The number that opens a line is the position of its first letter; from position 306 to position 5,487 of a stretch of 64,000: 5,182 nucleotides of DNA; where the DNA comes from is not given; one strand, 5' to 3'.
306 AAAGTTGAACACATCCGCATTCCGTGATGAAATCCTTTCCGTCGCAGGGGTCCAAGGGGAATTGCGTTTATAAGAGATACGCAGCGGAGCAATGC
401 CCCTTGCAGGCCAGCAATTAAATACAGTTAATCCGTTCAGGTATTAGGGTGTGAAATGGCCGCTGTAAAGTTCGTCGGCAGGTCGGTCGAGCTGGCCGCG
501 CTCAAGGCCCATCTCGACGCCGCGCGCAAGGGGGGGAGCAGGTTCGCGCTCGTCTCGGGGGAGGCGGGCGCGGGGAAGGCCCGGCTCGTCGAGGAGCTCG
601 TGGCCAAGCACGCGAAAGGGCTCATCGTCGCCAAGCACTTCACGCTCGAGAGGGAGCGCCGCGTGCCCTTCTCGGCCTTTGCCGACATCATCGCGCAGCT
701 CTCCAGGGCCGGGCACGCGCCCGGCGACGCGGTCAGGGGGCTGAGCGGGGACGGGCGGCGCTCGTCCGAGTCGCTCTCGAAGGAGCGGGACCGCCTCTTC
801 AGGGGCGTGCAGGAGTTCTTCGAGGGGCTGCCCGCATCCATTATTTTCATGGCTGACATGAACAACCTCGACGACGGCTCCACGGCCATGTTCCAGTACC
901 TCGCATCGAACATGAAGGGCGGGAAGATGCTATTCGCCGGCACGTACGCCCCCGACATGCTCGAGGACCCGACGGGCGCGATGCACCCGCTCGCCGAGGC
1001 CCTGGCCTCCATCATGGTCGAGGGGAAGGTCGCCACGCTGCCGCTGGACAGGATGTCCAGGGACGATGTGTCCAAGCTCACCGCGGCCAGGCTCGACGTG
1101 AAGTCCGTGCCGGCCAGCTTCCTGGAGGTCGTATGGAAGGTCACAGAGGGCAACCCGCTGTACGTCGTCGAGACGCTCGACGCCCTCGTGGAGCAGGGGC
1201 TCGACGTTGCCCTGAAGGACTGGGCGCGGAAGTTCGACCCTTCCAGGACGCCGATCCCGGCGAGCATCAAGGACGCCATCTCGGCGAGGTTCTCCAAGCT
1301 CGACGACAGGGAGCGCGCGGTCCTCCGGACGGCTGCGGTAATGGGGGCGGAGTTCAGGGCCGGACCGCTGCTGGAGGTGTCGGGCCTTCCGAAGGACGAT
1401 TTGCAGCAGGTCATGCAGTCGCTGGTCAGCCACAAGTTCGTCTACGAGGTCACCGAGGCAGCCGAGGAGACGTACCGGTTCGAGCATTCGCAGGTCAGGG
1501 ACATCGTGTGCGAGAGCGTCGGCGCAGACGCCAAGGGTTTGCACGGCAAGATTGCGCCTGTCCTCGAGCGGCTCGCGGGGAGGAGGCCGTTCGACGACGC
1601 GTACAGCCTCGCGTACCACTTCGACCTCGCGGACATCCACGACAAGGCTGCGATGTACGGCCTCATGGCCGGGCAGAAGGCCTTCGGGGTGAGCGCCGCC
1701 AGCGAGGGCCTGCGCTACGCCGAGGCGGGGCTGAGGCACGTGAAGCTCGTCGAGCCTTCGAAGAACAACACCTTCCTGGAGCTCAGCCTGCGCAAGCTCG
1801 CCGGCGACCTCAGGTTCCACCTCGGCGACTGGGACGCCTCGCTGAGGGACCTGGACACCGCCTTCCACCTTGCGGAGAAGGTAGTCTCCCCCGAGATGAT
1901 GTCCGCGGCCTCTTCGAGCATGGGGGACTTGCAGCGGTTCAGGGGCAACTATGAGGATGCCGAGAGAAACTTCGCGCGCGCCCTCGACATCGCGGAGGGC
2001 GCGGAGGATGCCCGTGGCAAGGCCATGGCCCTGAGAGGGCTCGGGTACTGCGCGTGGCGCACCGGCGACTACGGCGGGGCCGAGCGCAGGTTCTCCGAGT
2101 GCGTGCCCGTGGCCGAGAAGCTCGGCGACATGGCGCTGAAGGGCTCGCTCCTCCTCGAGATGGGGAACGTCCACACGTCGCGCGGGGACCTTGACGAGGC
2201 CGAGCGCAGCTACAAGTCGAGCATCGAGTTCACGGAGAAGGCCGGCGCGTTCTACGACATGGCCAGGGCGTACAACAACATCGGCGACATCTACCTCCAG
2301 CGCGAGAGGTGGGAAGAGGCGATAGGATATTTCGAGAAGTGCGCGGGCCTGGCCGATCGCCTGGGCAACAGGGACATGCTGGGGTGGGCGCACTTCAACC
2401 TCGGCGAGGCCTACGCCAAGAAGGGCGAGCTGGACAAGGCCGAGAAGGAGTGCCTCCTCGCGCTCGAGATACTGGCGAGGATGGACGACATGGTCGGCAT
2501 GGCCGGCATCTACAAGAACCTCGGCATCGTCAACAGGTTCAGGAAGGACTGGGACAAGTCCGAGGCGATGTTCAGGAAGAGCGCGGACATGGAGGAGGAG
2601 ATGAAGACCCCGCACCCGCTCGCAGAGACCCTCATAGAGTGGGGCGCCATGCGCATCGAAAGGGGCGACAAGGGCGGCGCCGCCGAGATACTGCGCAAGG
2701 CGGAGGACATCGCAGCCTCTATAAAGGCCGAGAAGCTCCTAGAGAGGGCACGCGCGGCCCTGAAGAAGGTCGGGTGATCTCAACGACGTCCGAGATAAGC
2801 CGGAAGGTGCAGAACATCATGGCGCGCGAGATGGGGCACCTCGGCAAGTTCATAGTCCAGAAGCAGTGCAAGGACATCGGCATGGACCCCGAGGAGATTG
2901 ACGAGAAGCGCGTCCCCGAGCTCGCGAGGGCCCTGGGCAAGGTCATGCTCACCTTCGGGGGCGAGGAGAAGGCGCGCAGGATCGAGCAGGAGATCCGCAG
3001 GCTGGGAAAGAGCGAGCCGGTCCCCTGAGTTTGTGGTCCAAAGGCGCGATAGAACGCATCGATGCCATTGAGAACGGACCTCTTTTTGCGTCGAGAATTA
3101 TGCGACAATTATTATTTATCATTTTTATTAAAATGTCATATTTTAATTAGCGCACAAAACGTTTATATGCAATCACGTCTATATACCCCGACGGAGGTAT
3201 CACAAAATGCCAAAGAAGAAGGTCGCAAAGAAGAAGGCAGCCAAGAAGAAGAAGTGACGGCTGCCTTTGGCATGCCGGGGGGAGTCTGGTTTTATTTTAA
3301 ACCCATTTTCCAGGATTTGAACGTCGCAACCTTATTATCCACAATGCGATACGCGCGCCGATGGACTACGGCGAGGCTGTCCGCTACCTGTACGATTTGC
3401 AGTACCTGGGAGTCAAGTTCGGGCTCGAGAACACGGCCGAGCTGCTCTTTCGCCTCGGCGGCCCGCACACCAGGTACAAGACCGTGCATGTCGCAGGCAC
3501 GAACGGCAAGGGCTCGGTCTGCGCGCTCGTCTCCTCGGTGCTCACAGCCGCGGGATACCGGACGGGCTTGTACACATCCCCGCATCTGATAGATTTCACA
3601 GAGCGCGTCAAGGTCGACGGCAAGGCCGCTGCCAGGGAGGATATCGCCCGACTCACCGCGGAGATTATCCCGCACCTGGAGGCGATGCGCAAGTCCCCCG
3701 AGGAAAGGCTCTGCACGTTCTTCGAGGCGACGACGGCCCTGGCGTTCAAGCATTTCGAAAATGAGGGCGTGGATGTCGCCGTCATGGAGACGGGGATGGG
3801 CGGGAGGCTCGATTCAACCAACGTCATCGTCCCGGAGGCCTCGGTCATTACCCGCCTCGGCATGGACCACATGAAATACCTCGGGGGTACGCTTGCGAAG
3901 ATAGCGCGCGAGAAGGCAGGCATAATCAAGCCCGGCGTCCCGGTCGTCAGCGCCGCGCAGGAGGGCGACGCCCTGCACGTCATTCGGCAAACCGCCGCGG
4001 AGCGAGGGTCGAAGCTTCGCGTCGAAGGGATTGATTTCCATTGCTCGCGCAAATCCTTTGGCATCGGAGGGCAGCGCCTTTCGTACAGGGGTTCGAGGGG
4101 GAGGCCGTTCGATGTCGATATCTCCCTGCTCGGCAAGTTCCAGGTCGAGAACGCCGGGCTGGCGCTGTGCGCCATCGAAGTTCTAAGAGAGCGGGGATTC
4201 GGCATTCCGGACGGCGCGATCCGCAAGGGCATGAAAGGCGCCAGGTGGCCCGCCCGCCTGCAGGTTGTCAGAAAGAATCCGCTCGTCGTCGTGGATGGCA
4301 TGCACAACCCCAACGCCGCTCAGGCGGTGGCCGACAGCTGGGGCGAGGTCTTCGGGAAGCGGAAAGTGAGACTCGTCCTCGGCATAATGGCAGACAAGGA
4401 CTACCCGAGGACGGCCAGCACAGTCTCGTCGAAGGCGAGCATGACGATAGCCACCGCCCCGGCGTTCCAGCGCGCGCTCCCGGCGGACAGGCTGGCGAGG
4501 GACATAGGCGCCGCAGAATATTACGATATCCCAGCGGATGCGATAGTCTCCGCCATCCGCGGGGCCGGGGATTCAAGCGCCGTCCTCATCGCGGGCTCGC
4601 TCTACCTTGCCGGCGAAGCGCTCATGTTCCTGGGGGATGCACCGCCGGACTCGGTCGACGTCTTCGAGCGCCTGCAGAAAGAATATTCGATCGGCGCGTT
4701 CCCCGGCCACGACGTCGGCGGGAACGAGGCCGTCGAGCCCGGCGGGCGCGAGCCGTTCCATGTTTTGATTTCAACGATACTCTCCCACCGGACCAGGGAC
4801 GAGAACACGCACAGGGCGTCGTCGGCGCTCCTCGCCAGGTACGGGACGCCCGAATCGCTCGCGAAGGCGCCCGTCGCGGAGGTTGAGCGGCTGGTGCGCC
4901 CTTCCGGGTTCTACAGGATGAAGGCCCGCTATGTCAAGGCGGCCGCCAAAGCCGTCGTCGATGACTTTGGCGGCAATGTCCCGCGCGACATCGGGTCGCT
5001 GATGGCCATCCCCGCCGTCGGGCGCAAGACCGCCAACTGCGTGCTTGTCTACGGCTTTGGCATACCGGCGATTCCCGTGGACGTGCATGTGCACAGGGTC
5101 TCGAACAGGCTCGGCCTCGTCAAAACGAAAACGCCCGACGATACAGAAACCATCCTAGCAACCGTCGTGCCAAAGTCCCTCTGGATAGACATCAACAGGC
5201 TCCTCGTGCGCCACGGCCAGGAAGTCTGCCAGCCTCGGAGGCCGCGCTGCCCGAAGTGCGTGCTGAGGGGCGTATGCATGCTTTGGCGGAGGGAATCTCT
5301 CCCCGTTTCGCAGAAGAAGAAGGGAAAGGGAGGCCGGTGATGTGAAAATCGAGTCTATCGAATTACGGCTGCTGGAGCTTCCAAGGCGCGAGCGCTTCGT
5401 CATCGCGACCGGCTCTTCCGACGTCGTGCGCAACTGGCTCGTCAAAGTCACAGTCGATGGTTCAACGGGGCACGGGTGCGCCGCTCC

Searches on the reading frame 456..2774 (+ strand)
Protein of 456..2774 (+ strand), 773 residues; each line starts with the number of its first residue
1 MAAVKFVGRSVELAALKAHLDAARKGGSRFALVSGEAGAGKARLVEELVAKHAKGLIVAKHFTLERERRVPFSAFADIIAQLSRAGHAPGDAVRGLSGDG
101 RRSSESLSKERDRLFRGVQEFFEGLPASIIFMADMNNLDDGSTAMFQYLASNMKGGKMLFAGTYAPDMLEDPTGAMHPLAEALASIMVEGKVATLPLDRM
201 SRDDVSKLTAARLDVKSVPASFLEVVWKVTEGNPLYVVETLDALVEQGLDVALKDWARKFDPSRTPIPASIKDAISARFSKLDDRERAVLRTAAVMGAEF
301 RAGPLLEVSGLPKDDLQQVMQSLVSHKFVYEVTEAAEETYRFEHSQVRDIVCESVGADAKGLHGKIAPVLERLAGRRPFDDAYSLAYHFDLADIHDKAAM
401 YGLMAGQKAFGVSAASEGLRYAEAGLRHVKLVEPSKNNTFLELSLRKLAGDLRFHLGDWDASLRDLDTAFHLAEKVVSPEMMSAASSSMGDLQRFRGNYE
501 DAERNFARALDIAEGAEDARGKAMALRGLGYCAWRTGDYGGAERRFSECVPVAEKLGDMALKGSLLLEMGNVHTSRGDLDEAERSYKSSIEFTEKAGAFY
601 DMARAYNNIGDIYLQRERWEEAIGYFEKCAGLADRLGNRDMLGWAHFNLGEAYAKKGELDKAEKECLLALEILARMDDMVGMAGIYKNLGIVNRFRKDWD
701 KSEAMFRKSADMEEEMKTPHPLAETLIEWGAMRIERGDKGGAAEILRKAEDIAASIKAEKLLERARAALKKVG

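Call 13: search_protein_families(library=pfam, proteins=[window:456-2774:+], max_evalue=0.001)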
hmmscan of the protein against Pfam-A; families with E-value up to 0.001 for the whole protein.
window:456-2774:+ (773 aa): 17 families
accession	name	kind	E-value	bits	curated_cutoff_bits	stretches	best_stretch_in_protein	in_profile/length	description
PF13424.12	TPR_12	-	4.8e-49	164.9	30.1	6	601-664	1-66/77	Tetratricopeptide repeat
PF00515.34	TPR_1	-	4.2e-21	74.3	27.8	2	603-629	1-27/34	Tetratricopeptide repeat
PF07719.23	TPR_2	-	2.4e-19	68.2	27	1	603-630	1-28/34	Tetratricopeptide repeat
PF13176.12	TPR_7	-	1.3e-18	65.8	27.9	1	605-639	1-35/36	Tetratricopeptide repeat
PF13191.12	AAA_16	-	1.5e-17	65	32.6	1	5-154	1-160/167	AAA ATPase domain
PF17874.7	TPR_MalT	-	1.3e-15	58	45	1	483-634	40-192/336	MalT-like TPR region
PF13374.12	TPR_10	-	9.6e-15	54.5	27.5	0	603-629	2-28/42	Tetratricopeptide repeat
PF13181.12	TPR_8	-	1.3e-11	44.1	25.7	1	603-633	1-31/34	Tetratricopeptide repeat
PF13432.12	TPR_16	-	2e-11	44.6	32.7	2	564-628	5-56/65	Tetratricopeptide repeat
PF13414.12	TPR_11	-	1.1e-08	35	26.8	0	570-614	1-39/42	TPR repeat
PF14938.12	SNAP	-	7.7e-08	32.6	25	0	546-631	58-143/282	Soluble NSF attachment protein, SNAP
PF07721.20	TPR_4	-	9.2e-06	26.2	27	0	644-663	2-21/26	Tetratricopeptide repeat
PF13431.12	TPR_17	-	1.8e-05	25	24.4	0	644-663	14-33/34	Tetratricopeptide repeat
PF13428.12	TPR_14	-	2.9e-05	24.7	23.5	0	489-520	7-38/44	Tetratricopeptide repeat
PF10923.14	BrxC_BrxD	-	3.9e-05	23.2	22.2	1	7-93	28-120/414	BREX system ATP-binding protein BrxC/D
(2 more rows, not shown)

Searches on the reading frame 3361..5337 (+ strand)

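Call 113: search_protein_families(library=pfam, proteins=[window:3361-5337:+], max_evalue=0.0001)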
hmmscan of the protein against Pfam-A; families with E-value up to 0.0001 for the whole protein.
window:3361-5337:+ (659 aa): 3 families
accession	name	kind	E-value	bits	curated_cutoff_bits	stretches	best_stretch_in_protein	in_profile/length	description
PF00730.31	HhH-GPD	-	1.2e-25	90.3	26.2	1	470-604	1-107/108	HhH-GPD superfamily base excision DNA repair protein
PF02875.26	Mur_ligase_C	-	8.6e-17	62.6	28.4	1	299-413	2-126/127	Mur ligase, glutamate ligase domain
PF08245.18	Mur_ligase_M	-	6.3e-15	56.1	24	1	44-271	1-199/200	Mur ligase middle domain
